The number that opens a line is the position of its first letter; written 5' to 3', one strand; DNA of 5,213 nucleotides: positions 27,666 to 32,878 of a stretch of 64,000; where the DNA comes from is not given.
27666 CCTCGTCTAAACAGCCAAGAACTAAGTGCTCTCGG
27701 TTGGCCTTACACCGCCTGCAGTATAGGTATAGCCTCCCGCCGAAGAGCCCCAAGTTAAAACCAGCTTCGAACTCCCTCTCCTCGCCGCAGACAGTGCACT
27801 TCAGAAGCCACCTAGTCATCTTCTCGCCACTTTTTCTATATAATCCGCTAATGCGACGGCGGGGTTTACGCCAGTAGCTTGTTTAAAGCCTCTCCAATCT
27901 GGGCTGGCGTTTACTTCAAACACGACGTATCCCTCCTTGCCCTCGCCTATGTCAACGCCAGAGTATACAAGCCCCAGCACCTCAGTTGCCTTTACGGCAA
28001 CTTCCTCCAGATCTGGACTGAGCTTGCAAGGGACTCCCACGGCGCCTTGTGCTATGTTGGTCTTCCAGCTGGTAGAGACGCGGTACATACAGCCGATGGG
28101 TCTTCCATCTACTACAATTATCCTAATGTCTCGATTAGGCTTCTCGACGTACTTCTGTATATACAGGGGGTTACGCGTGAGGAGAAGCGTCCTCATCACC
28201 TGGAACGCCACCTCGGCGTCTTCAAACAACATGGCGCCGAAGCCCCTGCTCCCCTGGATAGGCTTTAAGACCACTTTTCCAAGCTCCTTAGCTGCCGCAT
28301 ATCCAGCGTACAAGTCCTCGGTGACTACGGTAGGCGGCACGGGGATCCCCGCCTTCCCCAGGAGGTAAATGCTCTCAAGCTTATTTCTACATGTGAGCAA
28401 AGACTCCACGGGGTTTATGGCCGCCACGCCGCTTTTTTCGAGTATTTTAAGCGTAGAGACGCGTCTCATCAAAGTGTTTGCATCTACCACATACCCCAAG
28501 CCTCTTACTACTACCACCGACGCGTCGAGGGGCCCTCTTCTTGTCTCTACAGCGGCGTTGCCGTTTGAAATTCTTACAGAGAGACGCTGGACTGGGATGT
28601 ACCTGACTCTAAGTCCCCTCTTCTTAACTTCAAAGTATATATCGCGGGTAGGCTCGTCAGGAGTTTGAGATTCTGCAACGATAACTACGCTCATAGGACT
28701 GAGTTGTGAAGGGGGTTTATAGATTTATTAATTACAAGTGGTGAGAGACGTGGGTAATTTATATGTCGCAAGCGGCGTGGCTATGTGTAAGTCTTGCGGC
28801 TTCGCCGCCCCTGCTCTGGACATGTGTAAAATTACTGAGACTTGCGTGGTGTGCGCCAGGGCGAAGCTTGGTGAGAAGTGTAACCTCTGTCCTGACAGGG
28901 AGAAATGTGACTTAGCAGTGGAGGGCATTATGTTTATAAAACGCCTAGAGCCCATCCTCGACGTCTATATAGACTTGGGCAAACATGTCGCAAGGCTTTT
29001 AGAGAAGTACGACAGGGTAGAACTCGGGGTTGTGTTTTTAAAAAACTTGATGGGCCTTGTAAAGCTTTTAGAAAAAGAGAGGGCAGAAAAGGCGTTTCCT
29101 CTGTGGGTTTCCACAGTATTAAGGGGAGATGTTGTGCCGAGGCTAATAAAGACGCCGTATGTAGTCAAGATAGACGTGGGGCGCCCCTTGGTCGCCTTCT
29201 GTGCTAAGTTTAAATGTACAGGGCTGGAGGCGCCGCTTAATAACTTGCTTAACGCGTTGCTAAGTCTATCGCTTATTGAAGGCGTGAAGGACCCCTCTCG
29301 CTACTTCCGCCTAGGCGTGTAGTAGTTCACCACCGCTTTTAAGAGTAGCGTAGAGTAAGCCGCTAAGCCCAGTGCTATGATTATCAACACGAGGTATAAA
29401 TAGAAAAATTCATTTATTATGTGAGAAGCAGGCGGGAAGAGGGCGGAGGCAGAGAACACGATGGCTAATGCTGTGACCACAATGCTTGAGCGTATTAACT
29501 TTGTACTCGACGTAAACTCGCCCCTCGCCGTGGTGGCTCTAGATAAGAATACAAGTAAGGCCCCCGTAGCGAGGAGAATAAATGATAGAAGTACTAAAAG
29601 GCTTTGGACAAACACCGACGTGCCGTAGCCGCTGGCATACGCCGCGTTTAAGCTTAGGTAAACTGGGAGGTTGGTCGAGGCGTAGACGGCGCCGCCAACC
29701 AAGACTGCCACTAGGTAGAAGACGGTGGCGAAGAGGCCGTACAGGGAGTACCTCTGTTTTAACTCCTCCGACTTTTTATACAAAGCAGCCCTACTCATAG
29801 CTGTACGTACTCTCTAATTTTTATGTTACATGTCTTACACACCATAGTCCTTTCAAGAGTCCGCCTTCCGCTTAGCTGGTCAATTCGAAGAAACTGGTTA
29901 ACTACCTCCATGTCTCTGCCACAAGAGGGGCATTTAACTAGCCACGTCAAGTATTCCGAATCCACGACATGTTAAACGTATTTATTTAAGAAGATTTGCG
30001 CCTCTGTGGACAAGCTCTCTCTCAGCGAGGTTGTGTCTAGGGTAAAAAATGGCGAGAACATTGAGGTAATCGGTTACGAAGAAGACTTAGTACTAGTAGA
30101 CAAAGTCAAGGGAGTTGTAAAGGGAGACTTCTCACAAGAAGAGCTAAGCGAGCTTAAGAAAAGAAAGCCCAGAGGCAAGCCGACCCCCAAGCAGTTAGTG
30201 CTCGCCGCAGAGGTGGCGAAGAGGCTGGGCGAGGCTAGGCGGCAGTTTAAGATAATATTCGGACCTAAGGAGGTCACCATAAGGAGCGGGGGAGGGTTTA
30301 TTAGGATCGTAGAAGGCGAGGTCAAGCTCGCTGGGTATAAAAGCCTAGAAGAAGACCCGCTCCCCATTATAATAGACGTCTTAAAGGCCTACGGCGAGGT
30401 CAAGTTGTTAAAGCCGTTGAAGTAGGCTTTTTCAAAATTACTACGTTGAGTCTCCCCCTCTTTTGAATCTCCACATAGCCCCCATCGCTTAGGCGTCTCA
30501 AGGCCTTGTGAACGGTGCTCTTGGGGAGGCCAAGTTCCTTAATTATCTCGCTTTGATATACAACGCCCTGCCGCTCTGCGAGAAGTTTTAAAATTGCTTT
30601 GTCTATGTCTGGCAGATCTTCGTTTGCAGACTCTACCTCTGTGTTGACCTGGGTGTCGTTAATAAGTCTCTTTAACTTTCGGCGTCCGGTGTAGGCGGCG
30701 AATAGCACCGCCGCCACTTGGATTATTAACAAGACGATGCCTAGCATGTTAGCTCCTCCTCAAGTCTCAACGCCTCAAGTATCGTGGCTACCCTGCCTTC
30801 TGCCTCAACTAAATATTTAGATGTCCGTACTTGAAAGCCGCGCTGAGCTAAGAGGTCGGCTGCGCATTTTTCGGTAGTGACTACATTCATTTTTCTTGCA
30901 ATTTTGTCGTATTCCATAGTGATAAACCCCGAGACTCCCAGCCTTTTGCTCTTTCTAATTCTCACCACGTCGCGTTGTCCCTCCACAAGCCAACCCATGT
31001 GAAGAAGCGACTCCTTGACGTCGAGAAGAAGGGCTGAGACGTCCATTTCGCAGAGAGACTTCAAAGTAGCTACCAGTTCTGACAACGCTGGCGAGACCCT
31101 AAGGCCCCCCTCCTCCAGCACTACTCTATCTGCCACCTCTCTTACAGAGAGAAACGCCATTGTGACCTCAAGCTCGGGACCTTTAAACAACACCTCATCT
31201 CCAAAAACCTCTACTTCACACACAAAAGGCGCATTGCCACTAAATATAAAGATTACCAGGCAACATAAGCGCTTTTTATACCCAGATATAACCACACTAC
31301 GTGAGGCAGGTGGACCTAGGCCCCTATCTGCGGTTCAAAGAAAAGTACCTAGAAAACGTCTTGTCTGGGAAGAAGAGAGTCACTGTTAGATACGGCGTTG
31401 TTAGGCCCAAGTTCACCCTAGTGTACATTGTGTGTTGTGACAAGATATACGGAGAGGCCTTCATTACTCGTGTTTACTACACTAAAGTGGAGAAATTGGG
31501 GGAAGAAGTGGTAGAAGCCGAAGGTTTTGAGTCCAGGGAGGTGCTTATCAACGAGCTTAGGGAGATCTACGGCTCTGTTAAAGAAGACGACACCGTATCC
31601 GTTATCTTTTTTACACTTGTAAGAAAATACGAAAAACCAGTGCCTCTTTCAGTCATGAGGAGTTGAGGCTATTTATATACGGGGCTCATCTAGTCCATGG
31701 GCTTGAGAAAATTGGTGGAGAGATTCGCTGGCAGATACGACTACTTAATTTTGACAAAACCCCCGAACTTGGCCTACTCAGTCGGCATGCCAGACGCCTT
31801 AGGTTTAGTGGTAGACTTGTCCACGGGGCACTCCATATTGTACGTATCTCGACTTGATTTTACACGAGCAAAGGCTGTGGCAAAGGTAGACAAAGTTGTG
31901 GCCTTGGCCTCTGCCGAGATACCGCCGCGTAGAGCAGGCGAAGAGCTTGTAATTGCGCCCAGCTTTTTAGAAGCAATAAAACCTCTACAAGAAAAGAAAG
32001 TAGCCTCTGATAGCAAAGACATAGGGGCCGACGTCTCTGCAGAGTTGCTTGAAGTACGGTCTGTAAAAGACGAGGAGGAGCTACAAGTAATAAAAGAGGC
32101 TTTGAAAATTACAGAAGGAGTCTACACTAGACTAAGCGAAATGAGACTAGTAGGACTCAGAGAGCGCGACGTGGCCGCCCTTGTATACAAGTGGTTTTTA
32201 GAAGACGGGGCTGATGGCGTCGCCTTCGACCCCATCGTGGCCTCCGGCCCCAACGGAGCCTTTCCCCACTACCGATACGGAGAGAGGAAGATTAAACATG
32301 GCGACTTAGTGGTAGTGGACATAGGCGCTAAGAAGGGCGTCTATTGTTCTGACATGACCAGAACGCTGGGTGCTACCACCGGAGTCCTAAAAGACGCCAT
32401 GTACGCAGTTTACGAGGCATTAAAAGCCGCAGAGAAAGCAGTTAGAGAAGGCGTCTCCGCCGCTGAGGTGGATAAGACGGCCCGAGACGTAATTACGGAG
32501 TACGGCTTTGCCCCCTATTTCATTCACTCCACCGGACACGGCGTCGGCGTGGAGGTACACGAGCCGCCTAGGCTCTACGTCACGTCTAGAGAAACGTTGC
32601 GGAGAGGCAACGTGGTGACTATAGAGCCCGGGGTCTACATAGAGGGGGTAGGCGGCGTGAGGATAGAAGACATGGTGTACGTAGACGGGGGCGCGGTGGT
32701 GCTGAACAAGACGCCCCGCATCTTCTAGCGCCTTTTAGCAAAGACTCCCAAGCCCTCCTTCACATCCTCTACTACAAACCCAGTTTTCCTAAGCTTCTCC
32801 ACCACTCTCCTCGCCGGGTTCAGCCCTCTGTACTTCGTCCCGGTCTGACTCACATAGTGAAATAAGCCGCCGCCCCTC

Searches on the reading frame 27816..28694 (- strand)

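Call 68: search_protein_families(library=pfam, proteins=[window:27816-28694:-], max_evalue=0.00001)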
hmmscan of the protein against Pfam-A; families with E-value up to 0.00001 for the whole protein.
window:27816-28694:- (292 aa): 4 families
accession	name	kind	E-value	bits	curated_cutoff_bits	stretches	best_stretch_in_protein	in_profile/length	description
PF08443.16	RimK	-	1.6e-33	116.3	21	1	103-286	2-188/188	RimK-like ATP-grasp domain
PF02955.21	GSH-S_ATP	-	5.3e-16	59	23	1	119-252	12-154/175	Prokaryotic glutathione synthetase, ATP-grasp domain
PF14397.11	ATPgrasp_ST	-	3.3e-09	36.8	31.4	0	92-159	9-81/278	Sugar-transfer associated ATP-grasp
PF02655.19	ATP-grasp_3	-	4.2e-08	33.9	23.2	1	102-263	1-155/160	ATP-grasp domain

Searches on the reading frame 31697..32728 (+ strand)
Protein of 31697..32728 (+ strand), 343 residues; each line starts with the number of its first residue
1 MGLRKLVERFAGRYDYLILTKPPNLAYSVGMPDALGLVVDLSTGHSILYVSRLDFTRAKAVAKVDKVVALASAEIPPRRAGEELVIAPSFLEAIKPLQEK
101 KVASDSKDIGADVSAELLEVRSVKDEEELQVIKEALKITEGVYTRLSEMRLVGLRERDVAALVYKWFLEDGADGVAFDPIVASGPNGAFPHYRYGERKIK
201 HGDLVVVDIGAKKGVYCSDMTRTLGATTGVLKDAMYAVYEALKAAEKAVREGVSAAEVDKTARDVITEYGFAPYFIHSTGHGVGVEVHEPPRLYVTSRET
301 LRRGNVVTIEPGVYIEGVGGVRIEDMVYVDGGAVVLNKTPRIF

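Call 68: search_protein_families(library=pfam, proteins=[window:31697-32728:+], max_evalue=0.00001)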
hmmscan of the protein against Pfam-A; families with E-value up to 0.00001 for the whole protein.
window:31697-32728:+ (343 aa): 1 family
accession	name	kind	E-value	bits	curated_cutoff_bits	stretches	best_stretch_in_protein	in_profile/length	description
PF00557.29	Peptidase_M24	-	4.3e-61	206.7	23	1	132-329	3-206/208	Metallopeptidase family M24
